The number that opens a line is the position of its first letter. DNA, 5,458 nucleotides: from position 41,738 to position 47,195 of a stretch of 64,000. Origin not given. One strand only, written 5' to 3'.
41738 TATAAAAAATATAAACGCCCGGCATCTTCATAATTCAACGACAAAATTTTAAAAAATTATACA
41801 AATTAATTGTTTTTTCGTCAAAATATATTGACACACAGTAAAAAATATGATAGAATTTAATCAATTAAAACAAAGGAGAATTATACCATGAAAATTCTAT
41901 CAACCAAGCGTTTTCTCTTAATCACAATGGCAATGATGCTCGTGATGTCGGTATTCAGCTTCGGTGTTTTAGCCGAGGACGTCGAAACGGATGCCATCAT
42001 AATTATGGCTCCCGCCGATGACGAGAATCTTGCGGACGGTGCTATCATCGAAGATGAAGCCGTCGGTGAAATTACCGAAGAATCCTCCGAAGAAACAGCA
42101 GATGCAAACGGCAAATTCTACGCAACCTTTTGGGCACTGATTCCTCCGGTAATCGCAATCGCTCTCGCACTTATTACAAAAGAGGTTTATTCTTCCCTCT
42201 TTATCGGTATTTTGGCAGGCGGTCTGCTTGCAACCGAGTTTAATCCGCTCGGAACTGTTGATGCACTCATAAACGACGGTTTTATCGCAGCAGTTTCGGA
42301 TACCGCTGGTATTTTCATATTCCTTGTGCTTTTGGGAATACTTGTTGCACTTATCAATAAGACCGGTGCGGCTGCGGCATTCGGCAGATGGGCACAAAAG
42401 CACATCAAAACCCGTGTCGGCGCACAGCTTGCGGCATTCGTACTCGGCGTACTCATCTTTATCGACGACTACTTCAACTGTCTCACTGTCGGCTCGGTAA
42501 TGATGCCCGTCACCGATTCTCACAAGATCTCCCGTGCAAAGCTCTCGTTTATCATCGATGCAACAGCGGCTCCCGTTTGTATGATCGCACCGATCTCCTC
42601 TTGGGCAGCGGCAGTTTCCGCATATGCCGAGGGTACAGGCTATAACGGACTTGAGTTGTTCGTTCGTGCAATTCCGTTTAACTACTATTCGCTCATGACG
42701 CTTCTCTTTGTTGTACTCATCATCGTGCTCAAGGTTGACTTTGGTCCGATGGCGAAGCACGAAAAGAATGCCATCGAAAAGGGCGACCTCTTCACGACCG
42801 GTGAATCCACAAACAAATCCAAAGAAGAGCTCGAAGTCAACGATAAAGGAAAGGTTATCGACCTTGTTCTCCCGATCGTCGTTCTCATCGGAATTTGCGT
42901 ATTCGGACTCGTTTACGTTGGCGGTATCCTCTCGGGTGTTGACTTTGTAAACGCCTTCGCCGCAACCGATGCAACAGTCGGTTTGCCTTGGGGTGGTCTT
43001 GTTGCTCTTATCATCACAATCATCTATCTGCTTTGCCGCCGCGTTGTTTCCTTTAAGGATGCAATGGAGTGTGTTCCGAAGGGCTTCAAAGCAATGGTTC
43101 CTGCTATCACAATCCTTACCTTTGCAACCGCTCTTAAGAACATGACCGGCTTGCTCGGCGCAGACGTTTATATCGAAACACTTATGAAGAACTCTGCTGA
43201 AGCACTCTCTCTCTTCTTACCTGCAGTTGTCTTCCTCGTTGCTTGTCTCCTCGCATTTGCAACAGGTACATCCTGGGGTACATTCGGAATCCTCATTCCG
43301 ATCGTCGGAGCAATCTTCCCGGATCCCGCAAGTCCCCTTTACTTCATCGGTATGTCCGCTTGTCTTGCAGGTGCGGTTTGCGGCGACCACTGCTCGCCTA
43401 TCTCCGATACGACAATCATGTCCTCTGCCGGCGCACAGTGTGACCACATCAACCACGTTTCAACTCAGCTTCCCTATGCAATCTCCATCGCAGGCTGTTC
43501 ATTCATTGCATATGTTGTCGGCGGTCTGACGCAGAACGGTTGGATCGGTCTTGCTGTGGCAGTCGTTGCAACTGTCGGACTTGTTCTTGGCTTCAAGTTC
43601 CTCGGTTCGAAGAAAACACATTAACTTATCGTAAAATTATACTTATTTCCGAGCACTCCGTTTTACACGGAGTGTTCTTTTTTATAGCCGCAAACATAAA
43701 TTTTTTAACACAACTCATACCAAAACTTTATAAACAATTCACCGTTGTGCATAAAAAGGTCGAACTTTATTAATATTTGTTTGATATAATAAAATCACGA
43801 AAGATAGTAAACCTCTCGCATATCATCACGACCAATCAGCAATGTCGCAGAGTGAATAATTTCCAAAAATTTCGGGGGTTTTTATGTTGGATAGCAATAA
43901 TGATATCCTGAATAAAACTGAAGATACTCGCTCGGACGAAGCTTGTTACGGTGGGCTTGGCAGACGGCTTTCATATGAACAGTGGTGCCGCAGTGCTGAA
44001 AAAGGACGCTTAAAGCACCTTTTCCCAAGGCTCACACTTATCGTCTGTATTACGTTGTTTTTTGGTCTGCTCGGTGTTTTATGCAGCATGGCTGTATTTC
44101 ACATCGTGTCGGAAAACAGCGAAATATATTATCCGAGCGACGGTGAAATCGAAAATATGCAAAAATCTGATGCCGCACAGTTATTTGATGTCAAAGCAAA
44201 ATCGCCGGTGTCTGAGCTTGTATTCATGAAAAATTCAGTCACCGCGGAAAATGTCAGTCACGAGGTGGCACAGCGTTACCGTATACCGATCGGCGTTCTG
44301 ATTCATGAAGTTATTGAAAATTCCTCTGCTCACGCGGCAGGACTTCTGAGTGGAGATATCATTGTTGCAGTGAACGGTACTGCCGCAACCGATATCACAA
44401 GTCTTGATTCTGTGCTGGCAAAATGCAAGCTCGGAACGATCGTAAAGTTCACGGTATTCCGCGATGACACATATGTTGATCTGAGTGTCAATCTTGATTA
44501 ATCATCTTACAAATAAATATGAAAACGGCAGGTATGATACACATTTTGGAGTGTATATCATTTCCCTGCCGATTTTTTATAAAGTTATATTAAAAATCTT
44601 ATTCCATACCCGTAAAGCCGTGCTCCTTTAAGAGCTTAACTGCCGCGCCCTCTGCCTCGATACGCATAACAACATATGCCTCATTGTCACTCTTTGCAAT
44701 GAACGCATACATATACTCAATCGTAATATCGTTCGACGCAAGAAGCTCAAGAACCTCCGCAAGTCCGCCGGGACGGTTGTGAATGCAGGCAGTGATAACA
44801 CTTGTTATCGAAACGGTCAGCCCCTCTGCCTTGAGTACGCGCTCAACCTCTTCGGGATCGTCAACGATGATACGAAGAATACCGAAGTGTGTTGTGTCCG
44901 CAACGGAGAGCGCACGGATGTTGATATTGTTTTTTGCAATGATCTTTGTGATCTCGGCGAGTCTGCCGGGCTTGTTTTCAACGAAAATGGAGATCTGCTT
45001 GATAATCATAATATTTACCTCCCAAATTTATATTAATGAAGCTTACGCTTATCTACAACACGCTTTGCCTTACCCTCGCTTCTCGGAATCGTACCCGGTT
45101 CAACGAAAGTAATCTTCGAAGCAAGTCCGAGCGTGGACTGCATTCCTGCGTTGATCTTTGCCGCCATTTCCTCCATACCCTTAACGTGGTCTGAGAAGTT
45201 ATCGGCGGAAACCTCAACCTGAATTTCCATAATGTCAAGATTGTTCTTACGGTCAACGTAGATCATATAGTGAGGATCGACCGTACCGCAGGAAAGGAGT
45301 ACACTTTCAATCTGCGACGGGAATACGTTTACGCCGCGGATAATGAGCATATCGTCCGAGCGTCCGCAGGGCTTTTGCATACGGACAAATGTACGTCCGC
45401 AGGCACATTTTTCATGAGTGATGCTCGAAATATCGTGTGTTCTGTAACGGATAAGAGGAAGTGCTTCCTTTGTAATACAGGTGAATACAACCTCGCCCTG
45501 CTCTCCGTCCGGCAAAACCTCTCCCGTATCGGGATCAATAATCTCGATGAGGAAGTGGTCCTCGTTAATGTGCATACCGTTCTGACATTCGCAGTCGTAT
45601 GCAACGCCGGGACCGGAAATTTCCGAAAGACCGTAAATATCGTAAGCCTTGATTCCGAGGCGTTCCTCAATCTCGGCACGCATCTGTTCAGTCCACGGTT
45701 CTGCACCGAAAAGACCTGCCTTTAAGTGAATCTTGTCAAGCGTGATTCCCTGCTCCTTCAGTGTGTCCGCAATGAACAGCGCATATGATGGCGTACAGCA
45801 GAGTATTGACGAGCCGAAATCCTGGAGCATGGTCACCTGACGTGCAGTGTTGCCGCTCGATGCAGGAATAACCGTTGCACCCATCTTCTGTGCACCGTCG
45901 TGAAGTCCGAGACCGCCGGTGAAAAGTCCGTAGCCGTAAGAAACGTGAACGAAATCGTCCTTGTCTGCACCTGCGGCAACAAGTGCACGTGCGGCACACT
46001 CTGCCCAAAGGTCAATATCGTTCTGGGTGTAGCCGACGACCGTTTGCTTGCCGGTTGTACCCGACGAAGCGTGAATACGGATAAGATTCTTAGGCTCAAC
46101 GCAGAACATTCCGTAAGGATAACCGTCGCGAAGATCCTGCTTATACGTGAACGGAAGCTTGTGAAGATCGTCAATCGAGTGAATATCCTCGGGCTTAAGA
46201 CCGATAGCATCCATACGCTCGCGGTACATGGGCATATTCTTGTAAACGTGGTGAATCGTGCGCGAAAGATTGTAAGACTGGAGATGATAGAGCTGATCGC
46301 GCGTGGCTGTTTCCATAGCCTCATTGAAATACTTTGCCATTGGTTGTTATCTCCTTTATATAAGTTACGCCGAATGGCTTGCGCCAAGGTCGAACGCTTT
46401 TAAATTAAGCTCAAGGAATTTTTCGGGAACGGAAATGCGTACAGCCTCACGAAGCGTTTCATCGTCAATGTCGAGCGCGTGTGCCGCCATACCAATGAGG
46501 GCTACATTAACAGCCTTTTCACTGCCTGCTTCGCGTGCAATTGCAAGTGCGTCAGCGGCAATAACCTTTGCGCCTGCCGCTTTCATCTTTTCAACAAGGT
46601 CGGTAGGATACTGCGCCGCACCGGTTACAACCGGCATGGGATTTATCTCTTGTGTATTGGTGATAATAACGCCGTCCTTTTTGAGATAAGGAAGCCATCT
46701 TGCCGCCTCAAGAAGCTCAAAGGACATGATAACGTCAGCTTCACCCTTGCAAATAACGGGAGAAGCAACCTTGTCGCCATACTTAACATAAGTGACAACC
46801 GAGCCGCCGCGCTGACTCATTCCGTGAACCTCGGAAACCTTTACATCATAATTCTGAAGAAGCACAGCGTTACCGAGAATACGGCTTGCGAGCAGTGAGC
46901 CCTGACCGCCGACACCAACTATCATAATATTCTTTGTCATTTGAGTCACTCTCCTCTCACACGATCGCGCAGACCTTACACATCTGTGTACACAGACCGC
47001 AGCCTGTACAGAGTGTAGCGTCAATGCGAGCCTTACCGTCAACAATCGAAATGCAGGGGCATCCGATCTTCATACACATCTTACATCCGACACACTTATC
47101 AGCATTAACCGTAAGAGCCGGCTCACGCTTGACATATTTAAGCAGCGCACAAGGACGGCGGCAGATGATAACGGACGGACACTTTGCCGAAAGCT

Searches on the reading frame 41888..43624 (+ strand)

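Call 100: search_protein_families(library=pfam, max_evalue=1e-8, proteins=[window:41888-43624:+])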
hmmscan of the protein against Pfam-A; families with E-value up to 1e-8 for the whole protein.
window:41888-43624:+ (578 aa): 1 family
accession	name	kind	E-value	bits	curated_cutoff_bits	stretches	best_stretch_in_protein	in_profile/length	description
PF03553.21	Na_H_antiporter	-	2.6e-54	185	23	1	241-546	19-302/303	Na+/H+ antiporter family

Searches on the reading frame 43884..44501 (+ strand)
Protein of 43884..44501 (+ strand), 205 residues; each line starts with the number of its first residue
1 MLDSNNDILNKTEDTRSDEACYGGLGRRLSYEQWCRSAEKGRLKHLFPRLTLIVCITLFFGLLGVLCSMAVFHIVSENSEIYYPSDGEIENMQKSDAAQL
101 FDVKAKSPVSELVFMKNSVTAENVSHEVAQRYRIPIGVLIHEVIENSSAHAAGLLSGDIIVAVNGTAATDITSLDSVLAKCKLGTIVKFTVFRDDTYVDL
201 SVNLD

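Call 100: search_protein_families(library=pfam, max_evalue=1e-8, proteins=[window:43884-44501:+])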
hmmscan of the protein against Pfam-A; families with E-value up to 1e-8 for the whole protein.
window:43884-44501:+ (205 aa): 1 family
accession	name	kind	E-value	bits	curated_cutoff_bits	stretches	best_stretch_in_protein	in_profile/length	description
PF13180.12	PDZ_2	-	1.8e-13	51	27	1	129-204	12-80/80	PDZ domain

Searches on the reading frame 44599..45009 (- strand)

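Call 100: search_protein_families(library=pfam, max_evalue=1e-8, proteins=[window:44599-45009:-])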
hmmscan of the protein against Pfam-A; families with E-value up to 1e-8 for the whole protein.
window:44599-45009:- (136 aa): 4 families
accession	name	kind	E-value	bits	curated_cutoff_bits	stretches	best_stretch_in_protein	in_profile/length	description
PF19571.5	ACT_8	-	1.5e-25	90.1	23.5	1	1-123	1-121/141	ACT domain pair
PF01842.31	ACT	-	5.8e-21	74.3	27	1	5-61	2-60/66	ACT domain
PF22629.2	ACT_AHAS_ss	-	1e-18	67.7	27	1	6-60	1-57/67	AHAS small subunit-like ACT domain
PF13291.12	ACT_4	-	2.3e-10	41.4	27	0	5-60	8-67/80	ACT domain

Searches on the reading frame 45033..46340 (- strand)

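Call 100: search_protein_families(library=pfam, max_evalue=1e-8, proteins=[window:45033-46340:-])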
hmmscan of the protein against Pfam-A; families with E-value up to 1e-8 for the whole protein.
window:45033-46340:- (435 aa): 2 families
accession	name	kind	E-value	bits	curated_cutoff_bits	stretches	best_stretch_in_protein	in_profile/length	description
PF14535.12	AMP-binding_C_2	-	4.6e-33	113.8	25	1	336-432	1-96/96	AMP-binding enzyme C-terminal domain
PF00501.34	AMP-binding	-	1.6e-13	50.7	29.9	1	81-286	159-374/384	AMP-binding enzyme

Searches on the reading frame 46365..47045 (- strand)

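Call 100: search_protein_families(library=pfam, max_evalue=1e-8, proteins=[window:46365-47045:-])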
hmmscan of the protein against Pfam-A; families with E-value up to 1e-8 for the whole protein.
window:46365-47045:- (226 aa): 1 family
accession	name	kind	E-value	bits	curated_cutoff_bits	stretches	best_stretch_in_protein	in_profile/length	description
PF01558.24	POR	-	1.1e-40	140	27.4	1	46-222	1-172/173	Pyruvate ferredoxin/flavodoxin oxidoreductase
